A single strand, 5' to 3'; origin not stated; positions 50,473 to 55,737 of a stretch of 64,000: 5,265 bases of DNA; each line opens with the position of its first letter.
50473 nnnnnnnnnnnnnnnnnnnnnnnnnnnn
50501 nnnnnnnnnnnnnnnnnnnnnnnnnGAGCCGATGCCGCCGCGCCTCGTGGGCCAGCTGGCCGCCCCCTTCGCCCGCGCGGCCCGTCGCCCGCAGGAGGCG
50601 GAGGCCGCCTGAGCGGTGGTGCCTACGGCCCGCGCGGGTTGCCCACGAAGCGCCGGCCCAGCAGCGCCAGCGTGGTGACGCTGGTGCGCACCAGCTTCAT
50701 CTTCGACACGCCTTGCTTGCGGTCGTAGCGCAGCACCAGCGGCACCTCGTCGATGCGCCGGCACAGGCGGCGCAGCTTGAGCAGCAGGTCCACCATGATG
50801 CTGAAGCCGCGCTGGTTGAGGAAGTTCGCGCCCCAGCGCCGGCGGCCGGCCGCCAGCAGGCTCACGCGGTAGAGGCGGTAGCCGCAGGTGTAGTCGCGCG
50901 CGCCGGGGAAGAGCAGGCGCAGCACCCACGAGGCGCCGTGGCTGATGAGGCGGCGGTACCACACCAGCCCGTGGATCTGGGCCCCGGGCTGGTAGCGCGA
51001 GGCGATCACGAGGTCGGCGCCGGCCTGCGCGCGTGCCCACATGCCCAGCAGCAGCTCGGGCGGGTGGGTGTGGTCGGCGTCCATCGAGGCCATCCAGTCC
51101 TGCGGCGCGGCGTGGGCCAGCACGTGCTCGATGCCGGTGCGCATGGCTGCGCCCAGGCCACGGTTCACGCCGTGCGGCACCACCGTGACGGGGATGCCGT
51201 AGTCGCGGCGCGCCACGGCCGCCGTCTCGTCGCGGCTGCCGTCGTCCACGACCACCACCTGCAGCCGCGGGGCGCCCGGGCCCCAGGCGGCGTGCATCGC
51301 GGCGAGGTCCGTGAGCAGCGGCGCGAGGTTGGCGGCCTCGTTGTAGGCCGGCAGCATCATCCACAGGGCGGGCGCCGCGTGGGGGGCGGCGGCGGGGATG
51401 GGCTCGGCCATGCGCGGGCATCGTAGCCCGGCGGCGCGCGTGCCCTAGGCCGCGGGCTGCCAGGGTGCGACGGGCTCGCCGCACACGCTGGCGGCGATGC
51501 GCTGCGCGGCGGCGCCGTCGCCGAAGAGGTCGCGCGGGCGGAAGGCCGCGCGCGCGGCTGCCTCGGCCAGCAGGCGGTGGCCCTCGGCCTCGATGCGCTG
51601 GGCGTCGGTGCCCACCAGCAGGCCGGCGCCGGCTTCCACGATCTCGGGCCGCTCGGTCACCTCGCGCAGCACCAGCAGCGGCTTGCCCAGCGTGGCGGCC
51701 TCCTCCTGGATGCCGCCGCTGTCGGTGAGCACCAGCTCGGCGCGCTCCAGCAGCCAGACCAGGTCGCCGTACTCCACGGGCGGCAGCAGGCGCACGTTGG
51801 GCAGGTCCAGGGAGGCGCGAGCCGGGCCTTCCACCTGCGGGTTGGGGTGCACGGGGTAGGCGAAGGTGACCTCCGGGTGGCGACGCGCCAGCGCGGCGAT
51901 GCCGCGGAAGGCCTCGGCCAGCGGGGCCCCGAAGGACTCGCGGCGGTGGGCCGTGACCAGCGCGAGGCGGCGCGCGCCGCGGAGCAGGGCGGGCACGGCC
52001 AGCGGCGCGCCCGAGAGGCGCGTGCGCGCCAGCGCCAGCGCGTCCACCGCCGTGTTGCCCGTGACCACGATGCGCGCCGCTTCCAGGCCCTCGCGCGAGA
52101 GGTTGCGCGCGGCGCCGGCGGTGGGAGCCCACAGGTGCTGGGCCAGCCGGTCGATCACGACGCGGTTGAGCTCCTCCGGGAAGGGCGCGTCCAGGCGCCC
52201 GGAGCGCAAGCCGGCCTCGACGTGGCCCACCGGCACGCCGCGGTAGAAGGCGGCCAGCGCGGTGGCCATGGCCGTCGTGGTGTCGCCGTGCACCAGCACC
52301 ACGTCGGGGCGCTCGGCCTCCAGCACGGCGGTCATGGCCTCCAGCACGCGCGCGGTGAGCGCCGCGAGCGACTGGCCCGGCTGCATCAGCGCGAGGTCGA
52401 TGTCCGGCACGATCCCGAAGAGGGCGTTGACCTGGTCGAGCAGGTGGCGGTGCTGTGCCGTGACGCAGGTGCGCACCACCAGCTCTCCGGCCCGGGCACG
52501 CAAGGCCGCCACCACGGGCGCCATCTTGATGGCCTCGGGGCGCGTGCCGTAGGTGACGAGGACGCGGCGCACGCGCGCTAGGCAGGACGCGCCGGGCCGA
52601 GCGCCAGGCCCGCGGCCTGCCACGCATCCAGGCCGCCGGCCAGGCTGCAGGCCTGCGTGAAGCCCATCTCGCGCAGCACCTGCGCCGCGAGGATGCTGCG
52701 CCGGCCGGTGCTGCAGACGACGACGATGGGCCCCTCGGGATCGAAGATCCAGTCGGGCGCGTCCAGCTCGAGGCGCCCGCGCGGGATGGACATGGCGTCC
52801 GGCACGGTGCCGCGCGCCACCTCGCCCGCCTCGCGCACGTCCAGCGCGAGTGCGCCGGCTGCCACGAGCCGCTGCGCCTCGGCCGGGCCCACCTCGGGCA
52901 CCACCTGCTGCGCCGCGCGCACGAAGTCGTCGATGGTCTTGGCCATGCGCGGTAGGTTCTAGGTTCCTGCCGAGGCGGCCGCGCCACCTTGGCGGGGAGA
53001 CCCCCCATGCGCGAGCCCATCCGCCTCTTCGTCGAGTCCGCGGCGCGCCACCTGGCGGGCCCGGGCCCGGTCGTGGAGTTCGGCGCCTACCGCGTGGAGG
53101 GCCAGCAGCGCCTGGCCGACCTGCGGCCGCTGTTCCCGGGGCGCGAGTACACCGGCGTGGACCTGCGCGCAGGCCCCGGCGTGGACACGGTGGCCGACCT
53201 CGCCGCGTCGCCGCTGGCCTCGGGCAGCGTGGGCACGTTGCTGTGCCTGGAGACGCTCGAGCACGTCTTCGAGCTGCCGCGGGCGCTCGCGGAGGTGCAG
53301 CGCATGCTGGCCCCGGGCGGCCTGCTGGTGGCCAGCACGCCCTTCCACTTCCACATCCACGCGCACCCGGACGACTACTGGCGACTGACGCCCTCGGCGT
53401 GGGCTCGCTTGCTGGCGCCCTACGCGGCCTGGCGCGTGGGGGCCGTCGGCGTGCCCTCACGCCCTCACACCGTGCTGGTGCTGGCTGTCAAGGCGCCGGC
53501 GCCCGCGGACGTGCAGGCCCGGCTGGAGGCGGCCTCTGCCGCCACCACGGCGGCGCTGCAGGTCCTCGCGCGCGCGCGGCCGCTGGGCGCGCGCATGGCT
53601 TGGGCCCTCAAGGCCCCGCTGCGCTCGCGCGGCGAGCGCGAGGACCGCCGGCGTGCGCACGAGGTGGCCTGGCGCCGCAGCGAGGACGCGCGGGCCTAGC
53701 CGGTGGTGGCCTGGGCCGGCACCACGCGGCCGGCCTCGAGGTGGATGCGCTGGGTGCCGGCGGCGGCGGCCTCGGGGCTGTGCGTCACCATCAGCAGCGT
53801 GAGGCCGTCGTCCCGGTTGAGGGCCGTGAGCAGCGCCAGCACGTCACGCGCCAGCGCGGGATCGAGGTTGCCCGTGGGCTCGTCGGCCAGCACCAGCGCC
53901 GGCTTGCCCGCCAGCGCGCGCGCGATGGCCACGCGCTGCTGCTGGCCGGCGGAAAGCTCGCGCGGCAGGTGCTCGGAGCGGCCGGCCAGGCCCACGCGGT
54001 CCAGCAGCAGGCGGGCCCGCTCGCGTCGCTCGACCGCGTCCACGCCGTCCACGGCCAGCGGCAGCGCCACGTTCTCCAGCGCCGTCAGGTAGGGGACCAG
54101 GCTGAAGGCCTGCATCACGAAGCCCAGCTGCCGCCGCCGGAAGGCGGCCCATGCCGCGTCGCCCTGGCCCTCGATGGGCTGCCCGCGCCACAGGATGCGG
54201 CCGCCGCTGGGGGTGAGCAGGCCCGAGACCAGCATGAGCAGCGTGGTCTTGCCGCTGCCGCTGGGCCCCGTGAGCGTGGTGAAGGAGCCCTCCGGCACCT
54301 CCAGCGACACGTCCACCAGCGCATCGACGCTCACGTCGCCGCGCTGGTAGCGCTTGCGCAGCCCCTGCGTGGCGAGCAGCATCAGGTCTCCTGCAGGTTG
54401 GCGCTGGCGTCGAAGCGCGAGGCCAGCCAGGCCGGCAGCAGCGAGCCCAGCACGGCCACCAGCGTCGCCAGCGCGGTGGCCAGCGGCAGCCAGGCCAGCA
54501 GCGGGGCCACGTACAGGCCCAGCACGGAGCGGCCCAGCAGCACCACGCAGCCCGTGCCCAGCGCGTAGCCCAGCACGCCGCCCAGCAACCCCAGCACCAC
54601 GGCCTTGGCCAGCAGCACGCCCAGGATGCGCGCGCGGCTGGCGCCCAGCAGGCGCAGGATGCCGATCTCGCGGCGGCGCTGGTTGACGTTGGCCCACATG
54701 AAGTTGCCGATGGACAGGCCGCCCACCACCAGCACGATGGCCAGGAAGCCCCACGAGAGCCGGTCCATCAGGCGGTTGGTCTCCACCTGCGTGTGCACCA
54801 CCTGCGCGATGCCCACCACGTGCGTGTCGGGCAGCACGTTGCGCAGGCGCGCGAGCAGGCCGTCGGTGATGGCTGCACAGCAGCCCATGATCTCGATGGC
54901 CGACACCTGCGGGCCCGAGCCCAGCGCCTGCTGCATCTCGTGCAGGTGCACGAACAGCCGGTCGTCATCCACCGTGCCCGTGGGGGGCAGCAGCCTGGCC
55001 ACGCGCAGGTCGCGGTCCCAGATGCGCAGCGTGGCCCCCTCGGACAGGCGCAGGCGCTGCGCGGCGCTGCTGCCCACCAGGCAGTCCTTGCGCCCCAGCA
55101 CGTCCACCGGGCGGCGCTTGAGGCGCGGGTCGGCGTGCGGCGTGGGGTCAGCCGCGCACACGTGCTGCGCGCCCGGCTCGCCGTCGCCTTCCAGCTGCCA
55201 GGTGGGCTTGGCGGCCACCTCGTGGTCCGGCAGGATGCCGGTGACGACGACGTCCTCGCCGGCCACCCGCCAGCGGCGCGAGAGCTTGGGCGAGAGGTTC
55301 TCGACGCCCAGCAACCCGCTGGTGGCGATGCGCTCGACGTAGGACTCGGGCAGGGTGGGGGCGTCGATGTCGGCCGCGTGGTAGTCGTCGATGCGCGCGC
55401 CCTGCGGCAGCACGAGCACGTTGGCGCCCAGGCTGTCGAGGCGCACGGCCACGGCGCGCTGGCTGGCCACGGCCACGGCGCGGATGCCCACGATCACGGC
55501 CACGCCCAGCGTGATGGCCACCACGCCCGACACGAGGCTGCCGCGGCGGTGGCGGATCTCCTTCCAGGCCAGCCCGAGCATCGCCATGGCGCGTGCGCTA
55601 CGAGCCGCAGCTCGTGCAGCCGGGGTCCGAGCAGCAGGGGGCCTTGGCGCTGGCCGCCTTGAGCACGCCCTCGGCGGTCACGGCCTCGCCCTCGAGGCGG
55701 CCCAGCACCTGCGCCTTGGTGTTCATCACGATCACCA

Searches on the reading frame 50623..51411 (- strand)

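Call 23: search_protein_families(library=pfam, proteins=[window:50623-51411:-], max_evalue=0.001)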
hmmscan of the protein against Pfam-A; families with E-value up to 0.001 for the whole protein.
window:50623-51411:- (262 aa): 4 families
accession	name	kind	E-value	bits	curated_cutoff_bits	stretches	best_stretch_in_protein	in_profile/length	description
PF00535.33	Glycos_transf_2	-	7e-26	91.6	23.3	1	20-186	4-164/168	Glycosyl transferase family 2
PF13704.12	Glyco_tranf_2_4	-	2.4e-05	25.2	27.5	1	30-113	4-81/98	Glycosyl transferase family 2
PF12804.13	NTP_transf_3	-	2.6e-05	24.9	27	1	52-158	42-140/160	MobA-like NTP transferase domain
PF13641.12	Glyco_tranf_2_3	-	8.8e-05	23.1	27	1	15-122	2-105/230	Glycosyltransferase like family 2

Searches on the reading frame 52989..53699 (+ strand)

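Call 23: search_protein_families(library=pfam, proteins=[window:52989-53699:+], max_evalue=0.001)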
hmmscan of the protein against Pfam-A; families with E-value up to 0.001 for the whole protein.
window:52989-53699:+ (236 aa): 3 families
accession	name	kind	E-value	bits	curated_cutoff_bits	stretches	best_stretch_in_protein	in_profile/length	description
PF08241.18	Methyltransf_11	-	9.3e-08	33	21.2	1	67-114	47-94/95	Methyltransferase domain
PF13489.12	Methyltransf_23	-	6.1e-06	26.5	27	1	19-126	17-124/164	Methyltransferase domain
PF08242.18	Methyltransf_12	-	0.00027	22.1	30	0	80-113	65-98/98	Methyltransferase domain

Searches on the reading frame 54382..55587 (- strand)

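Call 23: search_protein_families(library=pfam, proteins=[window:54382-55587:-], max_evalue=0.001)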
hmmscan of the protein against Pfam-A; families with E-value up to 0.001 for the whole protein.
window:54382-55587:- (401 aa): 2 families
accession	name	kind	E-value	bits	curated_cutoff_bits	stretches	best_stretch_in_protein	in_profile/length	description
PF02687.27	FtsX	-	1.9e-17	63.9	25.5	1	281-392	3-118/120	FtsX-like permease C-terminal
PF12704.14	MacB_PCD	-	2.4e-09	38.2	27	1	22-231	5-187/207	MacB-like periplasmic core domain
